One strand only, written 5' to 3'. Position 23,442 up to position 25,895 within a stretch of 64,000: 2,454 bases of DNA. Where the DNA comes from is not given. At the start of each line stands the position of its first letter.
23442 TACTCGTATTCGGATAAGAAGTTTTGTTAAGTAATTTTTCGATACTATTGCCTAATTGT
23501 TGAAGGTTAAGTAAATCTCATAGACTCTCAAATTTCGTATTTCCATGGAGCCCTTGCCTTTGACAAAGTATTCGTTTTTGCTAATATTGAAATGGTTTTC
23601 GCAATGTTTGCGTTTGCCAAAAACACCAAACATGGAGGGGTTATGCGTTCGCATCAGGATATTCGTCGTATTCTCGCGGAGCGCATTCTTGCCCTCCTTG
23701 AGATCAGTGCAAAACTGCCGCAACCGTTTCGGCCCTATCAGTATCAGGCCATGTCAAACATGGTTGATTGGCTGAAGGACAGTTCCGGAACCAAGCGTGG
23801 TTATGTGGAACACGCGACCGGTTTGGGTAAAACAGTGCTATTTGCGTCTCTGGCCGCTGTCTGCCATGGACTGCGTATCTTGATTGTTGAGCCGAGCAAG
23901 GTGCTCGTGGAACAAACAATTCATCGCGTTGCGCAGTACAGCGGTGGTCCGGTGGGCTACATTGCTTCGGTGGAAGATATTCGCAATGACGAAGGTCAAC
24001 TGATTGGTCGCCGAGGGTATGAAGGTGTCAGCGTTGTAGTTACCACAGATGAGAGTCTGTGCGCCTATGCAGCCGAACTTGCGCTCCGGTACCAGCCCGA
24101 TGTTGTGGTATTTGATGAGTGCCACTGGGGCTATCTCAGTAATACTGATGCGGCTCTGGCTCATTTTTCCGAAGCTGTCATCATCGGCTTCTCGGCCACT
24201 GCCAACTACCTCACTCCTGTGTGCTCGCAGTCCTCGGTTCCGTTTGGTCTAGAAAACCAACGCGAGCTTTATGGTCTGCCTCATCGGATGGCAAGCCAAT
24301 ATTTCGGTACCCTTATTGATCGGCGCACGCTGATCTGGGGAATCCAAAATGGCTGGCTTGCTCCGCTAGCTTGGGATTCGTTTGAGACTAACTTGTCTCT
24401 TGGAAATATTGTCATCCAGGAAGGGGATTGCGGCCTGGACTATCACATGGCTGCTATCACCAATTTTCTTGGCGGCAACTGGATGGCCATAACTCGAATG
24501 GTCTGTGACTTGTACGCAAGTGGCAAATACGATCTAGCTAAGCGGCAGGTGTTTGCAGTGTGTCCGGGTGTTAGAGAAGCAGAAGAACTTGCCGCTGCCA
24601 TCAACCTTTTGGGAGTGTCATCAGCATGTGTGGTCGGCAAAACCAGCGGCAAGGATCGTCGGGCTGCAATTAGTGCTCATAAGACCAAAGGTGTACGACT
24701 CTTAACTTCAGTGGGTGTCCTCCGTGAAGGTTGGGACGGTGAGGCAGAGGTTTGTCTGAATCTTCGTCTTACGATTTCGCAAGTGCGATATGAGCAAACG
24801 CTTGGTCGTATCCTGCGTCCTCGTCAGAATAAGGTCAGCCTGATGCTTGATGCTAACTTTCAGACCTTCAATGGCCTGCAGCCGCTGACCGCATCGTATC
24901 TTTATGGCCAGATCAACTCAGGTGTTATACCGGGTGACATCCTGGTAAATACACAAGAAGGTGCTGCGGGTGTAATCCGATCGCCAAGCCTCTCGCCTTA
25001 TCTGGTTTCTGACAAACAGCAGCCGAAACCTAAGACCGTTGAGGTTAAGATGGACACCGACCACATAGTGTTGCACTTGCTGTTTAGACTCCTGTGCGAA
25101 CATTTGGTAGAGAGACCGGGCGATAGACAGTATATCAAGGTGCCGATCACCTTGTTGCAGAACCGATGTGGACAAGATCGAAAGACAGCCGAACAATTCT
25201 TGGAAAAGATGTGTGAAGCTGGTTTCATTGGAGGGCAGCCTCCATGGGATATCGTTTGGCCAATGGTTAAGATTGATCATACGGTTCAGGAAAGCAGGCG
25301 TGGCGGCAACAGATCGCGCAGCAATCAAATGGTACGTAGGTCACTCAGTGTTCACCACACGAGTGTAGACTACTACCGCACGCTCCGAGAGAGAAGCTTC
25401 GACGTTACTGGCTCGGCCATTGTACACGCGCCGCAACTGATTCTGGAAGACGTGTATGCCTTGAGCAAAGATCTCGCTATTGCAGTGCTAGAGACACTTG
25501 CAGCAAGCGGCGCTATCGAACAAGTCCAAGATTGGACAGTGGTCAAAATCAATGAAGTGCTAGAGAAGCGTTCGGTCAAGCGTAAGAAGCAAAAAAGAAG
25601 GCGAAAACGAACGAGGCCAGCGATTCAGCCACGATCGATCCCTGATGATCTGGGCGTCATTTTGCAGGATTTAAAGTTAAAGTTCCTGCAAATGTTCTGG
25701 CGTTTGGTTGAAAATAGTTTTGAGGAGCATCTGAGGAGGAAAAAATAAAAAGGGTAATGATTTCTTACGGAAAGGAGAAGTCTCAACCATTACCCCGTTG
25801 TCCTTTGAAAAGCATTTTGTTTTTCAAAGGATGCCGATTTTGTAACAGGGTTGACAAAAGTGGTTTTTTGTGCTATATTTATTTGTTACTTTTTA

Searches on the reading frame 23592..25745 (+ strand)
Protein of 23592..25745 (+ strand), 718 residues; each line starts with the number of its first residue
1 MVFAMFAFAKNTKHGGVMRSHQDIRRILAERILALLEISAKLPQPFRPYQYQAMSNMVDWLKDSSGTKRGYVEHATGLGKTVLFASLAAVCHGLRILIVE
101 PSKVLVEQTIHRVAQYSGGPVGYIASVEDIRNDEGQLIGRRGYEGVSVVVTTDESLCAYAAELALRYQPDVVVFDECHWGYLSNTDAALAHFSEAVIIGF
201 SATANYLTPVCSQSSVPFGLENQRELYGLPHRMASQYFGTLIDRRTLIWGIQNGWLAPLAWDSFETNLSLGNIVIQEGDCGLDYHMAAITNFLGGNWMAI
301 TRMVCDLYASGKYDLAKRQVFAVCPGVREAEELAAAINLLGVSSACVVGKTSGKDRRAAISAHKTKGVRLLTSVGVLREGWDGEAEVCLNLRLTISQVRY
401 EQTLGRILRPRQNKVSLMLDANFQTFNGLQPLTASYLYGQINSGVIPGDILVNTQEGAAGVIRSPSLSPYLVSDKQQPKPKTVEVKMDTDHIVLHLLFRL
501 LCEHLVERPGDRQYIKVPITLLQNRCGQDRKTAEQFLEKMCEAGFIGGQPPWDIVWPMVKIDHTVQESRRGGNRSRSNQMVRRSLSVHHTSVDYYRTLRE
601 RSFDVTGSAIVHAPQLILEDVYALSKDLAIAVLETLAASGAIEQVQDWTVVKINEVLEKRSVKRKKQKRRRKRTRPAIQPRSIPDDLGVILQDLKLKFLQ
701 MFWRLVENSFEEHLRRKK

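Call 12: search_protein_families(library=pfam, proteins=[window:23592-25745:+], max_evalue=0.01)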
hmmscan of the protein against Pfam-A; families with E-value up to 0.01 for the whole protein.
window:23592-25745:+ (718 aa): 4 families
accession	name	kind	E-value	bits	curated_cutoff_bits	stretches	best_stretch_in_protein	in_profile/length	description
PF04851.21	ResIII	-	6.7e-21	75.3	22.5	1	46-204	4-162/164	Type III restriction enzyme, res subunit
PF00270.35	DEAD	-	2.7e-11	43.9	26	1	48-205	2-161/167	DEAD/DEAH box helicase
PF00271.37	Helicase_C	-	2e-06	28.5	23.5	1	316-410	14-109/110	Helicase conserved C-terminal domain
PF18766.7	SWI2_SNF2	-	4e-05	23.8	26.7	1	49-203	1-154/221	SWI2/SNF2 ATPase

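Call 84: search_protein_families(library=padloc, proteins=[window:23592-25745:+], max_evalue=0.01)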
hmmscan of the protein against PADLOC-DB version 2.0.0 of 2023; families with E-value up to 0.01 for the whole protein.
window:23592-25745:+ (718 aa): 7 families
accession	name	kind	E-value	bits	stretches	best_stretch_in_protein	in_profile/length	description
PDLC02707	PbeA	-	1.6e-13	48.2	1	45-205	250-414/672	PbeA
PDLC02704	PbeA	-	9.5e-10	35.6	1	39-262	246-458/682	PbeA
PDLC01439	typeIV_DinG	-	9.8e-07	25.8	1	45-113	16-80/575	CAS-IV-A; associated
PDLC03048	REase_I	-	1.6e-06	24.5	1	46-206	241-410/976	Type I restriction enzyme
PDLC02706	PbeA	-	1.8e-05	21.6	1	34-205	256-432/722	PbeA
PDLC03658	mREase_IV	-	0.0011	14.8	1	326-416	460-551/953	Type IV methyl-directed restriction enzyme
PDLC03049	REase_I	-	0.0032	13.5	1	47-206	169-325/807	Type I restriction enzyme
